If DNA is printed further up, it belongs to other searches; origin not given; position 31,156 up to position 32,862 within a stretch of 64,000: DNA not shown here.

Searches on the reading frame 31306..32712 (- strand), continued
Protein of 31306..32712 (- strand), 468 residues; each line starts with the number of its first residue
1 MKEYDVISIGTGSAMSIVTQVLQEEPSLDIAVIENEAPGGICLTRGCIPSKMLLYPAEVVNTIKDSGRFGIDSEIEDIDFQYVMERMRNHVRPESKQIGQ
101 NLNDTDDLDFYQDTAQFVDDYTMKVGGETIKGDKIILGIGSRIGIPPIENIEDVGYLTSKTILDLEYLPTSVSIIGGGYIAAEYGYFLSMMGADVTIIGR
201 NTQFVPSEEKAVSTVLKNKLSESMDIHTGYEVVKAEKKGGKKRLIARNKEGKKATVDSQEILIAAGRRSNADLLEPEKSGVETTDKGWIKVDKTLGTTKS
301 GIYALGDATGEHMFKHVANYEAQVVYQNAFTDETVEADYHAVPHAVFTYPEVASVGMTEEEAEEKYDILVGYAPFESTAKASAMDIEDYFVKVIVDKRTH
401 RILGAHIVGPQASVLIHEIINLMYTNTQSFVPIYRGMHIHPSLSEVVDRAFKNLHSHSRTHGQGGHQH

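Call 53: find_encoding_contigs(protein=P0060, flank=7000, max_places=1)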
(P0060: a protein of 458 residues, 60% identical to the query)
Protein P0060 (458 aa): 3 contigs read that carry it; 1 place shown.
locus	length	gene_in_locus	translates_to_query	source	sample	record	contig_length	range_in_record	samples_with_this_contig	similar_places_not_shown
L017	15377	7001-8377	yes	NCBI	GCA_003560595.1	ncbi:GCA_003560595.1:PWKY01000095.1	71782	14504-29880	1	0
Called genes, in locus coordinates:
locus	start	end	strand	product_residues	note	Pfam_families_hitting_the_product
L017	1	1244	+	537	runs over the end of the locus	PF05960:DUF885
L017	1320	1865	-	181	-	PF02915:Rubrerythrin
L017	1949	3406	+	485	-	PF01523:PmbA_TldD_1st, PF19290:PmbA_TldD_2nd, PF19289:PmbA_TldD_3rd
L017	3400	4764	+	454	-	PF01523:PmbA_TldD_1st, PF19290:PmbA_TldD_2nd, PF19289:PmbA_TldD_3rd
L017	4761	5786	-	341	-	PF05343:Peptidase_M42, PF01546:Peptidase_M20 (weak)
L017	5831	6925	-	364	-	PF01571:GCV_T, PF08669:GCV_T_C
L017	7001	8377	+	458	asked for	PF07992:Pyr_redox_2, PF13434:Lys_Orn_oxgnase (weak), PF13738:Pyr_redox_3, PF00070:Pyr_redox, PF02852:Pyr_redox_dim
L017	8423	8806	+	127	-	PF11433:DUF3198 (weak)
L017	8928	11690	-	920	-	PF12895:ANAPC3 (weak), PF14559:TPR_19 (weak), PF13414:TPR_11 (weak), PF00515:TPR_1 (weak), PF12895:ANAPC3 (weak), PF13371:TPR_9 (weak), PF13432:TPR_16 (weak), PF00515:TPR_1, +14 more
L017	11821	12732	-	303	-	PF00294:PfkB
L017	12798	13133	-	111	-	PF01938:TRAM, PF21579:PabTrmU54_TRAM_dom (weak)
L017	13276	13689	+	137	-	PF01797:Y1_Tnp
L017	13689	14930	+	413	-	PF12323:HTH_OrfB_IS605, PF01385:OrfB_IS605, PF07282:Cas12f1-like_TNB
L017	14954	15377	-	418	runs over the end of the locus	PF00005:ABC_tran, PF02463:SMC_N, PF27219:MJ0874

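Call 54: find_encoding_contigs(protein=P0083, flank=7000, max_places=1)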
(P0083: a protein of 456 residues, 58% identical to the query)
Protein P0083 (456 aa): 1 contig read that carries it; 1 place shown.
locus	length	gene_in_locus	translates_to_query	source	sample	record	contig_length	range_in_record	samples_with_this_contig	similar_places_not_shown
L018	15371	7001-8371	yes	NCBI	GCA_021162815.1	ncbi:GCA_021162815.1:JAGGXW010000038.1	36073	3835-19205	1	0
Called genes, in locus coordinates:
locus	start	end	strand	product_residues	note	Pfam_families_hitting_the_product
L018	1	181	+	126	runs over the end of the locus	PF01227:GTP_cyclohydroI (weak), PF14819:QueF_N (weak), PF14489:QueF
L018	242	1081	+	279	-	-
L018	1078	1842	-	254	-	PF03029:ATP_bind_1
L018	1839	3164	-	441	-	PF02844:GARS_N, PF01071:GARS_A, PF02843:GARS_C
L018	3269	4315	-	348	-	PF01939:NucS_C (weak)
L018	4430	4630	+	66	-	PF00313:CSD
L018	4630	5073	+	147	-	PF00692:dUTPase, PF22769:DCD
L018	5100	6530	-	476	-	PF01546:Peptidase_M20, PF07687:M20_dimer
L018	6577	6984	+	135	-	PF01986:DUF123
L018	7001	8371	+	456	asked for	PF07992:Pyr_redox_2, PF13738:Pyr_redox_3, PF00070:Pyr_redox, PF02852:Pyr_redox_dim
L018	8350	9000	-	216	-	PF01470:Peptidase_C15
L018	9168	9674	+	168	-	PF01899:MNHE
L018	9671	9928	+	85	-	PF04066:MrpF_PhaF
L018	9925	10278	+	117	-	PF03334:PhaG_MnhG_YufB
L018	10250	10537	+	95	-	PF13244:MbhD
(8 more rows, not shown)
